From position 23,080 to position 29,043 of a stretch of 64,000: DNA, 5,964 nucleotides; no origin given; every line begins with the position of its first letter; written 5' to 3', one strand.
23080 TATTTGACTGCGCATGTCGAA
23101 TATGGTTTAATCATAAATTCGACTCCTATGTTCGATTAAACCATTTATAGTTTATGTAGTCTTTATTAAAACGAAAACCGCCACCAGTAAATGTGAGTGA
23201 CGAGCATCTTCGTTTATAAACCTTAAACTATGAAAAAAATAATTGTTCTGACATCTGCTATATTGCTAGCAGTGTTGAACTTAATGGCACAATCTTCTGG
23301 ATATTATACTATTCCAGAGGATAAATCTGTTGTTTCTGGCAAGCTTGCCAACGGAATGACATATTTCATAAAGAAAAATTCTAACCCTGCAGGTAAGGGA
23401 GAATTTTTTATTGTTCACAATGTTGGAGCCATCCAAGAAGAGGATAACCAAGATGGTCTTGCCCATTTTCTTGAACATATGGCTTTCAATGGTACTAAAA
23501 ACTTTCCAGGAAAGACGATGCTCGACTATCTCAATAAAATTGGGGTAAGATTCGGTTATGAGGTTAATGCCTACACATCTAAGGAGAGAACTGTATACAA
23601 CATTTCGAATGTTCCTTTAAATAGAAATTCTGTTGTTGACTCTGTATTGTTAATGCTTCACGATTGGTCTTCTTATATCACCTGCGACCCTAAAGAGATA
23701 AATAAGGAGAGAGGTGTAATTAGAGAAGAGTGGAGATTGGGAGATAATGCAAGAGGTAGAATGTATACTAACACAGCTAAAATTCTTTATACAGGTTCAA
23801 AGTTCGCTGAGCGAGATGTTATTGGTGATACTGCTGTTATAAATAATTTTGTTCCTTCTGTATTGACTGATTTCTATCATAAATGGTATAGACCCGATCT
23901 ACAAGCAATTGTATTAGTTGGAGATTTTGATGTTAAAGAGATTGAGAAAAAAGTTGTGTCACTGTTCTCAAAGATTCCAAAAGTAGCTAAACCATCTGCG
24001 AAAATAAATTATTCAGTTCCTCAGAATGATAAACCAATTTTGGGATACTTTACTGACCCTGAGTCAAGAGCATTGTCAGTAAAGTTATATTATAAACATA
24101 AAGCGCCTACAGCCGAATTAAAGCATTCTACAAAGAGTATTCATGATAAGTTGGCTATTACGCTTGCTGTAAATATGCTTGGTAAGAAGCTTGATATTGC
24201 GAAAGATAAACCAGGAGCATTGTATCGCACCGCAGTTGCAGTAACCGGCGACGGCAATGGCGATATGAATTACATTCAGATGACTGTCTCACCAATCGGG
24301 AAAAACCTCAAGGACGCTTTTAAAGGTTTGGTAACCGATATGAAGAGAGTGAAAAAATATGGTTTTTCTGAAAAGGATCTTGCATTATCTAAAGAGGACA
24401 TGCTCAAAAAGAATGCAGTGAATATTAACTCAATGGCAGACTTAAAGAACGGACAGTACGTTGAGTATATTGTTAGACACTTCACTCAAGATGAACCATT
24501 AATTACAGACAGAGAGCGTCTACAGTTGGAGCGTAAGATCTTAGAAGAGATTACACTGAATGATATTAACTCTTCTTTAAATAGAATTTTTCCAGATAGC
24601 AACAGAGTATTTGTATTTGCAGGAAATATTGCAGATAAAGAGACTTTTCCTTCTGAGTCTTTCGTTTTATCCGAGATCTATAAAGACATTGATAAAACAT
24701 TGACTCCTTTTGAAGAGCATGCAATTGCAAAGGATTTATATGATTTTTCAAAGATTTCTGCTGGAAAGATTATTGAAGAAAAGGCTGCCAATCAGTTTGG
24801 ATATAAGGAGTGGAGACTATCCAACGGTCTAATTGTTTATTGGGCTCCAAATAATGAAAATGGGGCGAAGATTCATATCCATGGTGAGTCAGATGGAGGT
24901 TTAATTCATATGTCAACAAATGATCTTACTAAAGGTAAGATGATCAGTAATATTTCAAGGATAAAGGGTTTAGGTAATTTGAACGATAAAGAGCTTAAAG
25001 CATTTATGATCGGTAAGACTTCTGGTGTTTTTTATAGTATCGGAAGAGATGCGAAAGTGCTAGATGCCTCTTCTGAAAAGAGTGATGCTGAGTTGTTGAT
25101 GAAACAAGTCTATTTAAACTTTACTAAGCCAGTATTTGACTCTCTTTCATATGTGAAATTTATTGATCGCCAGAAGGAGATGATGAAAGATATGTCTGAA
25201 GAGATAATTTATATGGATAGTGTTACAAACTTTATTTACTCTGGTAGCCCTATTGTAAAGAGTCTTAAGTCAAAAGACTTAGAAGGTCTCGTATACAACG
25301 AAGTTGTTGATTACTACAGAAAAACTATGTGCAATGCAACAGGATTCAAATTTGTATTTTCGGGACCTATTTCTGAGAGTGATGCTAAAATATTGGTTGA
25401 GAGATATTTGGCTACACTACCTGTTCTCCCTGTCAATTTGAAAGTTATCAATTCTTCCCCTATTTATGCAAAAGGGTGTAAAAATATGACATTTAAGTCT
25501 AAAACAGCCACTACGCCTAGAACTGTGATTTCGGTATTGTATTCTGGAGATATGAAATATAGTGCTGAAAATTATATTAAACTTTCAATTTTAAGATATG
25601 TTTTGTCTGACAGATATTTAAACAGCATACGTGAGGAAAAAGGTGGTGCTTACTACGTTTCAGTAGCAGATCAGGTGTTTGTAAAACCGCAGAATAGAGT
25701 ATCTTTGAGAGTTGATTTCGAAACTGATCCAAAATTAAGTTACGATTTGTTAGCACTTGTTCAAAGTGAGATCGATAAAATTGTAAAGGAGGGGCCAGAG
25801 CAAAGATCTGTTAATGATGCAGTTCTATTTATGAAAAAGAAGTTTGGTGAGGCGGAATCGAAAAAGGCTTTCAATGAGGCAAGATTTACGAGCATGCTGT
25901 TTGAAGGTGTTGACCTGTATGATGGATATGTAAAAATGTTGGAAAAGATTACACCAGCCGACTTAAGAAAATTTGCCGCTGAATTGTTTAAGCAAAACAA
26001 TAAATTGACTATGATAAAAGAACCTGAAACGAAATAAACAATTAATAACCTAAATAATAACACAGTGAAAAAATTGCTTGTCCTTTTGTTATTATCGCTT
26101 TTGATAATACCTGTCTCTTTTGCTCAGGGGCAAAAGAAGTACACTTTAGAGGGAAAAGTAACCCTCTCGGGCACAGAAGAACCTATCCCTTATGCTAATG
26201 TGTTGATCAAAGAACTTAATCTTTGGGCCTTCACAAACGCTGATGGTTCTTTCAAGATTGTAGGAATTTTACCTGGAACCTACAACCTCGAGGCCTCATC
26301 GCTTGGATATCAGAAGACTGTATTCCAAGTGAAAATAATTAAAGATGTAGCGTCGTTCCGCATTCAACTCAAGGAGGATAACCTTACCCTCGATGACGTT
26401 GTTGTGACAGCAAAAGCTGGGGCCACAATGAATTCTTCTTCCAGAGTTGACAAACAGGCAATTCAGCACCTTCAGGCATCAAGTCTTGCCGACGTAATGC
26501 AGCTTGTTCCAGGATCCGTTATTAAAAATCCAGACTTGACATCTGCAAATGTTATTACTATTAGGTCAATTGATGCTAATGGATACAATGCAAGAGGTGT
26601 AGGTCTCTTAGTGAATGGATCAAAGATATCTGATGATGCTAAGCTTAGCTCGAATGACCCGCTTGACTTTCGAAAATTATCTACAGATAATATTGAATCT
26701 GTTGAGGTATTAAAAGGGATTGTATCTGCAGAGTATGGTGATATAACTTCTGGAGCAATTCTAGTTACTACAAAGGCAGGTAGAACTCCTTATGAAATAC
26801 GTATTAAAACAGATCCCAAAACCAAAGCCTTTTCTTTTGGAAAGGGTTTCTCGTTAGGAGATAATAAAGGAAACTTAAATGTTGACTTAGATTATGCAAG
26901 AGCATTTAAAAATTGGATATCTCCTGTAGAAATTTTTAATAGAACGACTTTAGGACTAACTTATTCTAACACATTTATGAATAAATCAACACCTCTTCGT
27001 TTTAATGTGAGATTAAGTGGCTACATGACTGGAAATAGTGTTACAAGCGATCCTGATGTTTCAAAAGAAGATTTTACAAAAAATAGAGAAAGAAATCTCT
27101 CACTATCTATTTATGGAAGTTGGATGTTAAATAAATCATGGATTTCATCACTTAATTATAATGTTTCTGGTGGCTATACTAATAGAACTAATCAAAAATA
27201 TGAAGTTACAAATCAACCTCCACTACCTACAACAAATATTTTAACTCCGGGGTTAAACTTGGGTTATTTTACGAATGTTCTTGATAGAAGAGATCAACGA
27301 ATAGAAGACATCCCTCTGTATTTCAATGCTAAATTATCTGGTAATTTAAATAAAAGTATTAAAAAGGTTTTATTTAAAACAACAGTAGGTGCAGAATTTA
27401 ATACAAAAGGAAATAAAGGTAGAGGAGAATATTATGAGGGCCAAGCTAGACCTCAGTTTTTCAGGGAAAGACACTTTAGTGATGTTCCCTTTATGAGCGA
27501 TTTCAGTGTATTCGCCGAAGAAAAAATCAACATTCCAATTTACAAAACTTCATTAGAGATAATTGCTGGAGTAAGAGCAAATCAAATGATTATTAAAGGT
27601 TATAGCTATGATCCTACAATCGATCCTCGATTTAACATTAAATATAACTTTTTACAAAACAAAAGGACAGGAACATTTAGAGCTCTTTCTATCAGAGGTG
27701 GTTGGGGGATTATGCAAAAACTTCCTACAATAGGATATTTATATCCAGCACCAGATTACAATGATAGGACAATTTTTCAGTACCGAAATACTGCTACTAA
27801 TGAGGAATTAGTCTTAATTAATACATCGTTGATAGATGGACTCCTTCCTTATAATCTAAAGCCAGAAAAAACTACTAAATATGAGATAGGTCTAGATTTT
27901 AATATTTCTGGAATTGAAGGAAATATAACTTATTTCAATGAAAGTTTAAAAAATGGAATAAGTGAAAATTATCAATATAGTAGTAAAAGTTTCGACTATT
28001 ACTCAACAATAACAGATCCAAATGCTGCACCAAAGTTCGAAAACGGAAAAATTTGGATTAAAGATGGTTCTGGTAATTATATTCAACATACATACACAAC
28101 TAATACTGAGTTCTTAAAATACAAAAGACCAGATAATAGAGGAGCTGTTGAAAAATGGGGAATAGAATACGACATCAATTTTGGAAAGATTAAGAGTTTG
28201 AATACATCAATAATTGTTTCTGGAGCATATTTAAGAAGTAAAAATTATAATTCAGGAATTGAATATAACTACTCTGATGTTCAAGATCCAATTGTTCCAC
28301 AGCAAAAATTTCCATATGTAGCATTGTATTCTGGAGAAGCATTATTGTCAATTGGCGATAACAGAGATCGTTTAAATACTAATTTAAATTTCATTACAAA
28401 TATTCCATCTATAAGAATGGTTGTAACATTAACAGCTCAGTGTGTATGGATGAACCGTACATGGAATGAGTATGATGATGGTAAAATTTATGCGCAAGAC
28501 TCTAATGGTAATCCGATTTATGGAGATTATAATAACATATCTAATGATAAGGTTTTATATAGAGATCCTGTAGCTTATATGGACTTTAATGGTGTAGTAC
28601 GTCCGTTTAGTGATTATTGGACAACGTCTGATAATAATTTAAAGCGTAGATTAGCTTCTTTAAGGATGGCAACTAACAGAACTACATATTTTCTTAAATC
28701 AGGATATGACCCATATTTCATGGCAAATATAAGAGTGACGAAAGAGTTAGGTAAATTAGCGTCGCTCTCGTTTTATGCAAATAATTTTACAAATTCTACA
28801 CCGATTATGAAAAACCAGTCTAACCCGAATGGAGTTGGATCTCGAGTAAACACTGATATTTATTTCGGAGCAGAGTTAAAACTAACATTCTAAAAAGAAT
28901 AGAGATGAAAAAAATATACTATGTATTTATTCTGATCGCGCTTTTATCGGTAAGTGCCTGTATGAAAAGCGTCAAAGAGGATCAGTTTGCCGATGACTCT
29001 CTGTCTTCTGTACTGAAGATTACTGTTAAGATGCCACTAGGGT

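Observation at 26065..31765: Duplicated non-Sus outer-membrane triad: TonB-dependent receptor + DUF4876-like lipoprotein + second beta-barrel (second copy at 53832-59516)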

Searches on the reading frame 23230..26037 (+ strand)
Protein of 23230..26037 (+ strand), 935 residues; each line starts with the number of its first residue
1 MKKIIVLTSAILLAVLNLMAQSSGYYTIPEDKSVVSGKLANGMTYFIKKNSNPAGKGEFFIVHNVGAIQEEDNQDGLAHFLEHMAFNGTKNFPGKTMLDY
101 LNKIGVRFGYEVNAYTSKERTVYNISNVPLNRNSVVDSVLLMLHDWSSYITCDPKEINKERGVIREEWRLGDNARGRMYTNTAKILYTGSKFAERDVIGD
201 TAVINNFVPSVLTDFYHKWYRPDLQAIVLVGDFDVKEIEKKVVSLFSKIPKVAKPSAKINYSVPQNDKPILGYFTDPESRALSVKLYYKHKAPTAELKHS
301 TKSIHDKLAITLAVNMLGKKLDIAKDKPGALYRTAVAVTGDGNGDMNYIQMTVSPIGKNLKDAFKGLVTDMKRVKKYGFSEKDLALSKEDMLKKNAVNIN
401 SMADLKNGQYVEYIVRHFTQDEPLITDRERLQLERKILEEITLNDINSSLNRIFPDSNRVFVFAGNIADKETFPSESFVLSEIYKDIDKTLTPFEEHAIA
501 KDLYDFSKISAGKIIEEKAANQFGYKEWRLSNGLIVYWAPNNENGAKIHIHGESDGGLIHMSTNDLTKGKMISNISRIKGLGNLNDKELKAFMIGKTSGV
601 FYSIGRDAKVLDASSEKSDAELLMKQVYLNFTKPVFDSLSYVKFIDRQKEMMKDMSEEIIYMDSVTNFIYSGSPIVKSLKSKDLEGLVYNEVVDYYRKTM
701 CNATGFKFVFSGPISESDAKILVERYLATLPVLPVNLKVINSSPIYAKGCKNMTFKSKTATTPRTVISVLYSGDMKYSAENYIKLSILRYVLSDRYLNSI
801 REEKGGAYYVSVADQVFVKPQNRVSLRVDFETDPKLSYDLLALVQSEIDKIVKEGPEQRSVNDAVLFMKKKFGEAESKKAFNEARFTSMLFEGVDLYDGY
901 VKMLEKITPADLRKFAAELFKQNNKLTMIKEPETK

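Call 6: search_protein_families(library=pfam, proteins=[window:23230-26037:+], max_evalue=0.001)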
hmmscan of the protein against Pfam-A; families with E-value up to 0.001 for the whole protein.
window:23230-26037:+ (935 aa): 2 families
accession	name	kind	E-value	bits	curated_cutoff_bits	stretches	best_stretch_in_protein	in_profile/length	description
PF05193.26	Peptidase_M16_C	-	2.5e-27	96.4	23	2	211-389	6-179/181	Peptidase M16 inactive domain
PF00675.25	Peptidase_M16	-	1.2e-22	80.9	22.3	1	58-168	14-116/149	Insulinase (Peptidase family M16)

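Call 47: search_protein_families(library=ncbifam, proteins=[window:23230-26037:+], max_evalue=0.01)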
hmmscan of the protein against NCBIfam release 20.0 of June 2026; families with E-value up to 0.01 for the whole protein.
window:23230-26037:+ (935 aa): 4 families
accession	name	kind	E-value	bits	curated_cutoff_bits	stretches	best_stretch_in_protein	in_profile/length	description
NF047421.1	YfmH_fam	equivalog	9.2e-23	81.1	250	1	70-457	55-414/425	EF-P 5-aminopentanol modification-associated protein YfmH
NF011681.0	PRK15101.1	equivalog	1.4e-19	69.6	765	1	38-271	48-278/961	pitrilysin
TIGR02110.1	PQQ_syn_pqqF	equivalog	2.5e-06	26.5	320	1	66-170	31-128/697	pyrroloquinoline quinone biosynthesis protein PqqF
NF047422.1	YfmF_fam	equivalog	9.6e-05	21.4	285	1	186-258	154-224/412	EF-P 5-aminopentanol modification-associated protein YfmF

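Call 49: search_solved_structures(query=window:23230-26037:+, max_evalue=0.00001)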
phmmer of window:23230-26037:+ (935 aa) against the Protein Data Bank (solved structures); distinct sequences matched with E-value up to 0.00001: 61 (the best 60 are shown).
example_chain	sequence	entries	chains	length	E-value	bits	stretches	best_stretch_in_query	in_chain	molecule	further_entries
9ldy_A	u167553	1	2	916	2.3e-143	482.5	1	28-933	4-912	Peptidase, M16 family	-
6ofs_A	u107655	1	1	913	7.3e-60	206.2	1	28-863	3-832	Probable zinc protease PqqL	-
6oft_A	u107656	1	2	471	1.4e-55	192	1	28-452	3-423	Probable zinc protease PqqL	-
6b03_A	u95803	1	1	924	2.9e-48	167.8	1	36-933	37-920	Putative zinc protease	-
6brs_A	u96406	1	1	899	3.9e-48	167.4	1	36-933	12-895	Putative zinc protease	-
6b05_A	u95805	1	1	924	2e-47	165.1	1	36-933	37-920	Putative zinc protease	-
3amj_C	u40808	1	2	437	7.1e-17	64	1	38-259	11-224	zinc peptidase active subunit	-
3ami_A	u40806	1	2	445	7.4e-17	63.9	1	38-259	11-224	zinc peptidase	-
1hr6_B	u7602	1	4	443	1.8e-13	52.7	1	36-255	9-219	MITOCHONDRIAL PROCESSING PEPTIDASE BETA SUBUNIT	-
3hdi_A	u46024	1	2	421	4.1e-13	51.5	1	61-250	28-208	Processing protease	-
1hr7_B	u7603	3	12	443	4.7e-13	51.3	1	36-255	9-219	MITOCHONDRIAL PROCESSING PEPTIDASE BETA SUBUNIT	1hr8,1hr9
1q2l_A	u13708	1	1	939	1.3e-12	49.9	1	37-262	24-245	Protease III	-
6haw_A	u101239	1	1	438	1.2e-11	46.7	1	37-239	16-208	Cytochrome b-c1 complex subunit 1, mitochondrial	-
3cww_A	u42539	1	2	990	1.7e-11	46.2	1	28-252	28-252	Insulin-degrading enzyme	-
8q1b_A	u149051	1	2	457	1.7e-11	46.2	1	39-269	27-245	Probable mitochondrial-processing peptidase subunit beta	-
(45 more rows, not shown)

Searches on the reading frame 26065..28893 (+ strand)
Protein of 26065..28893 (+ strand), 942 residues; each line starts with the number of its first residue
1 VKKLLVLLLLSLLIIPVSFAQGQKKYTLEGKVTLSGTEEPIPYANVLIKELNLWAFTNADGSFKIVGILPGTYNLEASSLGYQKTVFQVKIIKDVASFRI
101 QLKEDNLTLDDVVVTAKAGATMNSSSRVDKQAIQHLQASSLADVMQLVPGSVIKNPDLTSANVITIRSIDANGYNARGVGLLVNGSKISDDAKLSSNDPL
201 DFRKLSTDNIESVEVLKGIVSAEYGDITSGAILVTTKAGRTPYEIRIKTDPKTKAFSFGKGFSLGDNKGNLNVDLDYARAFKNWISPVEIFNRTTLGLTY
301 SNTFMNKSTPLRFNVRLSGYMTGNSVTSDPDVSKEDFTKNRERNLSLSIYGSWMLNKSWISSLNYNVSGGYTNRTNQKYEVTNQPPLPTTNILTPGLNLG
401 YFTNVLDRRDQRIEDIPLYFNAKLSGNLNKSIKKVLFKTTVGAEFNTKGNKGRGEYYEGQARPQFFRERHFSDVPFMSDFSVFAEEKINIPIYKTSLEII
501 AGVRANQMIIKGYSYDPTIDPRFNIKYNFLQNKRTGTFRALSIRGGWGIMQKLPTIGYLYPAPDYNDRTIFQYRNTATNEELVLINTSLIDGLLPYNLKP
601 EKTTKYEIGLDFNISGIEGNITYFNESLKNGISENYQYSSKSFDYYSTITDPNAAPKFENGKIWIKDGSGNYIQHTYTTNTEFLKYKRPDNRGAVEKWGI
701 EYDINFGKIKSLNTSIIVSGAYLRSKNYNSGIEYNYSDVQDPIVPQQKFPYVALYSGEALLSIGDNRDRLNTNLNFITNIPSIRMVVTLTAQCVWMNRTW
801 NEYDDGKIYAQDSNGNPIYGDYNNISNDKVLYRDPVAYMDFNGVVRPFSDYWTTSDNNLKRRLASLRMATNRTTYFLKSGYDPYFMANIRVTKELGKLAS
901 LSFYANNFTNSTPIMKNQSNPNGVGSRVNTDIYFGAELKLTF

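Call 4: search_protein_families(library=pfam, proteins=[window:26065-28893:+], max_evalue=0.01)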
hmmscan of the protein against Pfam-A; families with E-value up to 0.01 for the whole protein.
window:26065-28893:+ (942 aa): 6 families
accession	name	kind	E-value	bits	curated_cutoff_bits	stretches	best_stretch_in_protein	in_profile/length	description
PF13715.12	CarbopepD_reg_2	-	7e-19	68.1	32.2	1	29-114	2-88/88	CarboxypepD_reg-like domain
PF07715.20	Plug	-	1.3e-14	55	23.9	1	121-230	5-105/107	TonB-dependent Receptor Plug Domain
PF13620.12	CarboxypepD_reg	-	1.6e-12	48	32.3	1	27-92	1-70/82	Carboxypeptidase regulatory-like domain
PF00593.30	TonB_dep_Rec_b-barrel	-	9.9e-10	39.3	27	1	293-823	10-404/436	TonB dependent receptor-like, beta-barrel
PF14686.12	fn3_3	-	0.0017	18.5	24.4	1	48-77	22-51/75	Polysaccharide lyase family 4, domain II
PF09430.16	EMC7_beta-sandw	-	0.0067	17.1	26.6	0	51-93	18-61/122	ER membrane protein complex subunit 7, beta-sandwich domain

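Call 5: search_protein_families(library=ncbifam, proteins=[window:26065-28893:+], max_evalue=0.01)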
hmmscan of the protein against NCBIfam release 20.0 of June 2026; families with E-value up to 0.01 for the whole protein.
window:26065-28893:+ (942 aa): 8 families
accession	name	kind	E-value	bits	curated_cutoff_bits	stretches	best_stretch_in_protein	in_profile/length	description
TIGR01783.1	TonB-siderophor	subfamily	5.7e-13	48.4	223.5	1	126-242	7-114/649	TonB-dependent siderophore receptor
TIGR01785.1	TonB-hemin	subfamily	4.8e-11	41.8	316.85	2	109-225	1-116/677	TonB-dependent heme/hemoglobin receptor family protein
NF053692.1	BamP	equivalog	1e-07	31.6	230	1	1-146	1-145/251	BamP family beta-barrel-assembly machinery protein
TIGR01779.1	TonB-B12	equivalog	3.2e-07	29.3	599.7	1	95-240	14-157/614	TonB-dependent vitamin B12 receptor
TIGR01786.1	TonB-hemlactrns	subfamily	3.4e-06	25.7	323.75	2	597-653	488-541/719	TonB-dependent hemoglobin/transferrin/lactoferrin family receptor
NF010048.1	PRK13524.1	subfamily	7e-06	24.8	493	0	597-644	528-575/744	FepA family TonB-dependent siderophore receptor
NF041535.1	TonB_rec_PqqU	equivalog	4.6e-05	21.9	1200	1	140-247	36-140/676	TonB-dependent receptor PqqU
NF052345.1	S_layer_anammox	exception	0.00018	19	1400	1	28-148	1315-1440/1596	Kustd1514 family S-layer glycoprotein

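Call 96: search_solved_structures(query=A6, max_evalue=0.01)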
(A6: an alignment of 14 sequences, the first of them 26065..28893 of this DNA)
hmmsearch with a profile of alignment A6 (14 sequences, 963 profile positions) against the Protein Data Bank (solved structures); distinct sequences matched with E-value up to 0.01: 17.
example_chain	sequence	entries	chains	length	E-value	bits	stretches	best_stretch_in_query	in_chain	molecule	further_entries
5fr8_A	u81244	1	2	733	1.3e-10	43.2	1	107-255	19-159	TONB-DEPENDENT SIDEROPHORE RECEPTOR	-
6r1f_A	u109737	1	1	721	3.8e-09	38.4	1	114-261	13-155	Ferric enterobactin receptor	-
5out_A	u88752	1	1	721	4.1e-09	38.3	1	114-261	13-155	Ferric enterobactin receptor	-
5m9b_A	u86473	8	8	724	4.1e-09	38.3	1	114-261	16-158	Ferric enterobactin receptor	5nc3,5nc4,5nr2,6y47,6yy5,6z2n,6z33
6q5e_A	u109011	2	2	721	4.1e-09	38.2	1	114-261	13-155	Ferric enterobactin receptor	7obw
5mzs_A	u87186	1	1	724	4.1e-09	38.2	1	114-261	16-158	Ferric enterobactin receptor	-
6i2j_A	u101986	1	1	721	4.2e-09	38.2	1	114-261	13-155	Ferric enterobactin receptor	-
2hdf_A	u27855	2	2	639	5.7e-09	37.8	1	127-259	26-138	Colicin I receptor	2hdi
9nn6_A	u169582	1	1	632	7.6e-09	37.4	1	128-259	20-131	Colicin I receptor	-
1fep_A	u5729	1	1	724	2.5e-07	32.3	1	115-258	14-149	FERRIC ENTEROBACTIN RECEPTOR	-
9c7v_B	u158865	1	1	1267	3.2e-05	25.4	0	29-82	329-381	BOS complex subunit NOMO2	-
5fp2_A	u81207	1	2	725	0.00015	23.2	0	144-256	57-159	FERRIC ENTEROBACTIN RECEPTOR PIRA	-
4wi0_B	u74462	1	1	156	0.00053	21.3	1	37-99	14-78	Cellulosomal scaffoldin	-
9hfj_A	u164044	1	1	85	0.0006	21.2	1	27-107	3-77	SusC homolog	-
4u3s_B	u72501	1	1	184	0.00063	21.1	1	36-97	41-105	Cellulosomal scaffoldin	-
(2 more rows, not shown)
